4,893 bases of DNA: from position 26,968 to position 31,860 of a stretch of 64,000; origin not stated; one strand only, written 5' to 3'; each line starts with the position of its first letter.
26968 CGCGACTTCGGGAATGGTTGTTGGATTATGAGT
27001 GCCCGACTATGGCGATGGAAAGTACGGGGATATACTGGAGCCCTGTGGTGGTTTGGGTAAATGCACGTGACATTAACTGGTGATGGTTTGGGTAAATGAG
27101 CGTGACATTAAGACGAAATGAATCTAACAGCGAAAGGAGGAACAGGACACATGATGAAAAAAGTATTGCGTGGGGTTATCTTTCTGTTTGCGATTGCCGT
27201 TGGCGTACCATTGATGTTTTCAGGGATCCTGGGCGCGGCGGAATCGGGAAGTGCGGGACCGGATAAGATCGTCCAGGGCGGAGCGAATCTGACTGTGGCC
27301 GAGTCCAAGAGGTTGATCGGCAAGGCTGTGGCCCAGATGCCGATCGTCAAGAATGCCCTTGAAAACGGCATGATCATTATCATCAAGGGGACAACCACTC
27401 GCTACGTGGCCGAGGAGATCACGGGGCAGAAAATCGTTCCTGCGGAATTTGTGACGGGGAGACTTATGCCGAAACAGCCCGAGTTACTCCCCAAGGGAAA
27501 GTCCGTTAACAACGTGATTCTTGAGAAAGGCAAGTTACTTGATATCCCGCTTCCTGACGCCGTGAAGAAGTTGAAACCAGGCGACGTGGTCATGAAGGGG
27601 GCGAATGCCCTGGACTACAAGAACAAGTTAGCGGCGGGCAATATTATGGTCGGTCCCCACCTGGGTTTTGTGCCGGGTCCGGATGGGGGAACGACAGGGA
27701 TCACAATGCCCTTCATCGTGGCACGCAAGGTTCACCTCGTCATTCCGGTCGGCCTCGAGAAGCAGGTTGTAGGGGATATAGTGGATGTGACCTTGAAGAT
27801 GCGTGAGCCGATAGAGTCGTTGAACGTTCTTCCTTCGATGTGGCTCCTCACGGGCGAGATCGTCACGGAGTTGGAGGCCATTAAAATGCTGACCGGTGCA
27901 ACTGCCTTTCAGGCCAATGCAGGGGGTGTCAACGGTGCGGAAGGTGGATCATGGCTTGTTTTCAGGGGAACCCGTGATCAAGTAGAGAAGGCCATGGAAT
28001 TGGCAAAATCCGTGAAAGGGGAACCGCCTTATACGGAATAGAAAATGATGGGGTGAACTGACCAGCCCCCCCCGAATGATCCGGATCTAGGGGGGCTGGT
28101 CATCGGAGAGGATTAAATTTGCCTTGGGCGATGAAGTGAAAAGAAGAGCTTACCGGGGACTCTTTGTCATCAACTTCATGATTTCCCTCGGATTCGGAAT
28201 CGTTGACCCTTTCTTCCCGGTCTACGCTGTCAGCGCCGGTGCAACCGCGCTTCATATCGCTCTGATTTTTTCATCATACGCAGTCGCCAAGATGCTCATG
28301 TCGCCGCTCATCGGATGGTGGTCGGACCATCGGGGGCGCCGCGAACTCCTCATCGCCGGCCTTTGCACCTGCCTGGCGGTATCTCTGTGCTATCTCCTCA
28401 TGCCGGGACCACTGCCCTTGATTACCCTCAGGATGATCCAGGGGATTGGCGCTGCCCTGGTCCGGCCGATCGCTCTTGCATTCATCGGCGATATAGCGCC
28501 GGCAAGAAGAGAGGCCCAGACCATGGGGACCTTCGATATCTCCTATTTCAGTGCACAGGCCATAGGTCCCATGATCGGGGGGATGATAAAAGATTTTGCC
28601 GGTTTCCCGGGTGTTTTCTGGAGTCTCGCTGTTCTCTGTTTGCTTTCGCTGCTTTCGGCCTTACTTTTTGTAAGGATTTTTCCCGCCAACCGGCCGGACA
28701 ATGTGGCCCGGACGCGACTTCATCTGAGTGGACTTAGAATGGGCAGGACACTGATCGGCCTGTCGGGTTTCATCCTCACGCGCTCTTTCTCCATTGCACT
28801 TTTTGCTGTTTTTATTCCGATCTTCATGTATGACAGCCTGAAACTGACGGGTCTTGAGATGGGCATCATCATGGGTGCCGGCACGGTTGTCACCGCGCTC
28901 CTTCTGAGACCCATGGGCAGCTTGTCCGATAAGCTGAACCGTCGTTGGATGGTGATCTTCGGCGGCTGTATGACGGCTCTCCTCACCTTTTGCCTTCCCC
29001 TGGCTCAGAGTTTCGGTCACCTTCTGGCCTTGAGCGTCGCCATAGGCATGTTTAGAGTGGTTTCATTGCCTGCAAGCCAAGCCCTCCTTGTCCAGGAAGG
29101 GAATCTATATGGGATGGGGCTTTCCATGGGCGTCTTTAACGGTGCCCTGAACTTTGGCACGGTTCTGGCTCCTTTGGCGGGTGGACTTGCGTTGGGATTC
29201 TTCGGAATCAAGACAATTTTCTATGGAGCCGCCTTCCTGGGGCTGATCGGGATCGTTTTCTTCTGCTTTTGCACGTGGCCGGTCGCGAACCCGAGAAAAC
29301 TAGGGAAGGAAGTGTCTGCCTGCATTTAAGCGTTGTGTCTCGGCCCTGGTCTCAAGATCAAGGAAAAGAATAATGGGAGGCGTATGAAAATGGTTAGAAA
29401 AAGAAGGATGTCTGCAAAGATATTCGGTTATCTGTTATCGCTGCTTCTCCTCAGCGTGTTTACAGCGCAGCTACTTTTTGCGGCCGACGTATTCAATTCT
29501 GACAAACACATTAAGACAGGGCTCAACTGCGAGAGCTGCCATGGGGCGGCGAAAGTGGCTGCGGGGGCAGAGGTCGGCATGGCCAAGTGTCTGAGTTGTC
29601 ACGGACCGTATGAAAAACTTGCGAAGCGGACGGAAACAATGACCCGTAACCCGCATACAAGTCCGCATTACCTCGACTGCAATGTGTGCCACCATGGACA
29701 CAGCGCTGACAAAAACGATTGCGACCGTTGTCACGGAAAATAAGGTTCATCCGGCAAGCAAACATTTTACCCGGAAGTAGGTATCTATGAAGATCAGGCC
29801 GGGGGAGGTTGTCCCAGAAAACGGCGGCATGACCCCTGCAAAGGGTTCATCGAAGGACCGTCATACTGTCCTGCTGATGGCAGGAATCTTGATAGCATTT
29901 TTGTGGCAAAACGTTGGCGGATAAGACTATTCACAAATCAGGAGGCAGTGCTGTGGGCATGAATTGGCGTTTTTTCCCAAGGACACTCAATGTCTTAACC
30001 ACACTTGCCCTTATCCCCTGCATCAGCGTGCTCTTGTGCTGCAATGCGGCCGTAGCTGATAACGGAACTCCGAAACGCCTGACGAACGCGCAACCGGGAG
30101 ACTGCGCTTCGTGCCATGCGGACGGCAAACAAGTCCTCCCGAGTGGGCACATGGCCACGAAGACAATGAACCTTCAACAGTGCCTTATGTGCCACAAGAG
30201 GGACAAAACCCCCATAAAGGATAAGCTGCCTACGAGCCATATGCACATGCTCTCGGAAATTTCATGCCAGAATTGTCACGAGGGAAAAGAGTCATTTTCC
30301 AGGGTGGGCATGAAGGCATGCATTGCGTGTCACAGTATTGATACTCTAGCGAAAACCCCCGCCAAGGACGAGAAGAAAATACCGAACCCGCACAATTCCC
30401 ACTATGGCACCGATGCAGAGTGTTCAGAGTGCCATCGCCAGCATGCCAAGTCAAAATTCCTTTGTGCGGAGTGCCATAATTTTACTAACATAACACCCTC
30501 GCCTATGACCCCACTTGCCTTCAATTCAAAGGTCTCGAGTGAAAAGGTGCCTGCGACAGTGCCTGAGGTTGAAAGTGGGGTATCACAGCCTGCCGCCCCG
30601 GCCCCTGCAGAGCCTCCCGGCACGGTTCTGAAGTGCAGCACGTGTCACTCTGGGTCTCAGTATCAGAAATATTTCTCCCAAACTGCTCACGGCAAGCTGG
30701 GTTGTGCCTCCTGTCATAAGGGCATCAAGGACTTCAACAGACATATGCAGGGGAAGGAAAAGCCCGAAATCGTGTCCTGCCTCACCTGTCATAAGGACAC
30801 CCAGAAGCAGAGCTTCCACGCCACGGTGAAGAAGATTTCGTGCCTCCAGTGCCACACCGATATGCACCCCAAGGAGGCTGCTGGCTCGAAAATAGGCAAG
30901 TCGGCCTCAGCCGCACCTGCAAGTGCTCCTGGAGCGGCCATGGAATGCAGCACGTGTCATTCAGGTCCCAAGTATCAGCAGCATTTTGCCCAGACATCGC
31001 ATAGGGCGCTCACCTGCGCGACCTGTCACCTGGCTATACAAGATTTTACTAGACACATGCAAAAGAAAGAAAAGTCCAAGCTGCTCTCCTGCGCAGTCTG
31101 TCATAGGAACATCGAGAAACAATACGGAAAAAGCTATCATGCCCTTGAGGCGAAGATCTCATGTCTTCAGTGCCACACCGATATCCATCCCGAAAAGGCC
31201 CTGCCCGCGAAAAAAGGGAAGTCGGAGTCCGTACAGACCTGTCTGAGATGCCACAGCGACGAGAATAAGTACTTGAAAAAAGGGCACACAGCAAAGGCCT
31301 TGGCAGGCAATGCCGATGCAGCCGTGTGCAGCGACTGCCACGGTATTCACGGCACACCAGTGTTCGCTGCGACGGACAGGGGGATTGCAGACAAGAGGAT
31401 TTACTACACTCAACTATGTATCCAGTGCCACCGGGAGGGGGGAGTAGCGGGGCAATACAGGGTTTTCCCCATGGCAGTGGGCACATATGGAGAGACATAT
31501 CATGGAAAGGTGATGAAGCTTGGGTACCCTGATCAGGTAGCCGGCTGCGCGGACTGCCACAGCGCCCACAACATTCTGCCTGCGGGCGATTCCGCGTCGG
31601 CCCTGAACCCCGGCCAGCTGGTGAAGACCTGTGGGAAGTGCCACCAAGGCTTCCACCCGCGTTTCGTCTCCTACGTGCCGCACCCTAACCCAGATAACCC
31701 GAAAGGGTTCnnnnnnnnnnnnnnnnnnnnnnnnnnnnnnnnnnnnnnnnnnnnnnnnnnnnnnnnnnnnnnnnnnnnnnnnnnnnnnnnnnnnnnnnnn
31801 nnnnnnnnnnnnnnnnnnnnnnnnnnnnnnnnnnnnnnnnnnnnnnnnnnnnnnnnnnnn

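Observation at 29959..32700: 19-heme cytochrome c fused to a di-heme cytochrome b membrane domain (expanded CbcL-type quinol oxidoreductase)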

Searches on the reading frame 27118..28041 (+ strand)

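Call 4: search_protein_families(library=pfam, proteins=[window:27118-28041:+], max_evalue=0.01)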
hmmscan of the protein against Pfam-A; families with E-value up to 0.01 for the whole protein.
window:27118-28041:+ (307 aa): 0 families

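Call 6: search_protein_families(library=ncbifam, proteins=[window:27118-28041:+], max_evalue=1)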
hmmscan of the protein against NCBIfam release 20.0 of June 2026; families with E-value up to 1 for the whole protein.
window:27118-28041:+ (307 aa): 1 family
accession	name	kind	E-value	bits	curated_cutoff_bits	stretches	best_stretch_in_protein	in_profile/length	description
NF007161.0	PRK09599.1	subfamily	0.083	12.1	271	1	133-195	65-127/302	NADP-dependent phosphogluconate dehydrogenase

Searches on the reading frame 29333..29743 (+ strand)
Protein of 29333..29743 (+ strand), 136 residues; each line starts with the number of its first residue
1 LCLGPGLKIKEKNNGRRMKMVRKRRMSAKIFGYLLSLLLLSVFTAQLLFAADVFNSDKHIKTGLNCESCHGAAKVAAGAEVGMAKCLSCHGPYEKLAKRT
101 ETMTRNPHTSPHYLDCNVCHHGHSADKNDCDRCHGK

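Call 4: search_protein_families(library=pfam, proteins=[window:29333-29743:+], max_evalue=0.01)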
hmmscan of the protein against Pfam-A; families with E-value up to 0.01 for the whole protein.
window:29333-29743:+ (136 aa): 2 families
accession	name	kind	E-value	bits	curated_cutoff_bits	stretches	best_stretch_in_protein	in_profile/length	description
PF14537.11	Cytochrom_c3_2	-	3.1e-16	60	25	1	59-134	2-78/79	Cytochrome c3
PF14522.11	Cytochrome_C7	-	9.4e-08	32.2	24.8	2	83-134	13-66/67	Cytochrome c7 and related cytochrome c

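Call 6: search_protein_families(library=ncbifam, proteins=[window:29333-29743:+], max_evalue=1)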
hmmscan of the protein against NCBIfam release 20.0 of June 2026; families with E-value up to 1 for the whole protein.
window:29333-29743:+ (136 aa): 6 families
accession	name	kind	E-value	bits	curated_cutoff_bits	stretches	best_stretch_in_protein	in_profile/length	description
NF047727.1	4hemeCytCCctA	equivalog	5.8e-11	42.5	180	1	26-134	1-104/109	tetraheme c-type cytochrome CctA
NF051471.1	cytcCgr1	equivalog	7.5e-05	22.4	340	1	88-135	138-187/204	cytochrome c-type protein Cgr1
TIGR02349.1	DnaJ_bact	equivalog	0.0034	16.8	377.2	1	58-136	138-209/354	molecular chaperone DnaJ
NF040967.1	cytc_ExtN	equivalog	0.0073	15.2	200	1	56-126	174-237/415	selenite/tellurite reduction operon c-type cytochrome ExtN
NF040968.1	FeS_ExtO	equivalog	0.02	13.7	200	1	56-126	174-237/416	selenite/tellurite reduction operon b-type cytochrome iron-sulfur cluster-binding subunit ExtO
NF040960.1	MamE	equivalog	0.38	9.3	800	1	61-122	339-398/659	magnetosome formation protease MamE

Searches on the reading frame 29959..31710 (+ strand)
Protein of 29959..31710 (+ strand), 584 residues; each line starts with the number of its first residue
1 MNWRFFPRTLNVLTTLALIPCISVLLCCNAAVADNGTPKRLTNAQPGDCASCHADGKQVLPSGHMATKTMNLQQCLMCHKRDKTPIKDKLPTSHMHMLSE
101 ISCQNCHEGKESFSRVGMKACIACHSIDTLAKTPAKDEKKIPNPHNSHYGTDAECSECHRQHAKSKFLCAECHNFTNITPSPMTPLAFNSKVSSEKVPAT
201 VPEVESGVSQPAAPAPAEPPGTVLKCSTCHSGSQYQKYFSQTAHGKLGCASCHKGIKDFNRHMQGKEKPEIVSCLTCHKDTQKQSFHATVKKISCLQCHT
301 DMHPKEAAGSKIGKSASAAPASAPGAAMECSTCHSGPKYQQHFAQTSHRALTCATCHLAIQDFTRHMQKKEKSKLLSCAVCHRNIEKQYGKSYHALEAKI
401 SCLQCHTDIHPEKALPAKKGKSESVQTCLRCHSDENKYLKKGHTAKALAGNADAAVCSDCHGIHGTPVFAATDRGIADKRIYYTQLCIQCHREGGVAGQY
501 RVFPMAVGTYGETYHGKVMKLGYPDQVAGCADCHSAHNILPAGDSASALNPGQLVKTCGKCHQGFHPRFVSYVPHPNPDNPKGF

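Call 58: search_solved_structures(query=window:29959-31710:+, max_evalue=0.01)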
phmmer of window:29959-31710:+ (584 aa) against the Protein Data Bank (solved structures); distinct sequences matched with E-value up to 0.01: 18.
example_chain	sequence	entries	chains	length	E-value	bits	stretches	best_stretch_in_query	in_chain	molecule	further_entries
1qo8_A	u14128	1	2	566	2.7e-06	29.8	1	102-184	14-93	FLAVOCYTOCHROME C3 FUMARATE REDUCTASE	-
1d4d_A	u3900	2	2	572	7.3e-05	25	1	47-175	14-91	FLAVOCYTOCHROME C FUMARATE REDUCTASE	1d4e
1d4c_A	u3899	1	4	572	7.4e-05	25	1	47-175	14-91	FLAVOCYTOCHROME C FUMARATE REDUCTASE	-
1e39_A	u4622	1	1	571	0.00011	24.5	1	101-178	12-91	FUMARATE REDUCTASE FLAVOPROTEIN SUBUNIT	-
1kss_A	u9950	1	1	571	0.00011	24.5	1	101-178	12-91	flavocytochrome c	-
1jrx_A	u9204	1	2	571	0.00011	24.5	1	101-178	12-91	FLAVOCYTOCHROME C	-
1jry_A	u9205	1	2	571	0.00011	24.5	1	101-178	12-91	FLAVOCYTOCHROME C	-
2b7s_A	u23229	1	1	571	0.00011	24.5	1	101-178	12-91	Fumarate reductase flavoprotein subunit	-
1qjd_A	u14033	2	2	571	0.00011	24.5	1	101-178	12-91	FLAVOCYTOCHROME C3 | Fumarate reductase flavoprotein subunit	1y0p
1jrz_A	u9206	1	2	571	0.00011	24.5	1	101-178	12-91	FLAVOCYTOCHROME C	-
1ksu_A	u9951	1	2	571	0.00011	24.5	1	101-178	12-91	flavocytochrome c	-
1q9i_A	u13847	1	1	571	0.00011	24.5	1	101-178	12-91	flavocytochrome c3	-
2b7r_A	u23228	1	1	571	0.00011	24.5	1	101-178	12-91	Fumarate reductase flavoprotein subunit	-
1lj1_A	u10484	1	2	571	0.00011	24.5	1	101-178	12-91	flavocytochrome c3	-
1m64_A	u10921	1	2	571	0.00011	24.5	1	101-178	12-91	flavocytochrome c3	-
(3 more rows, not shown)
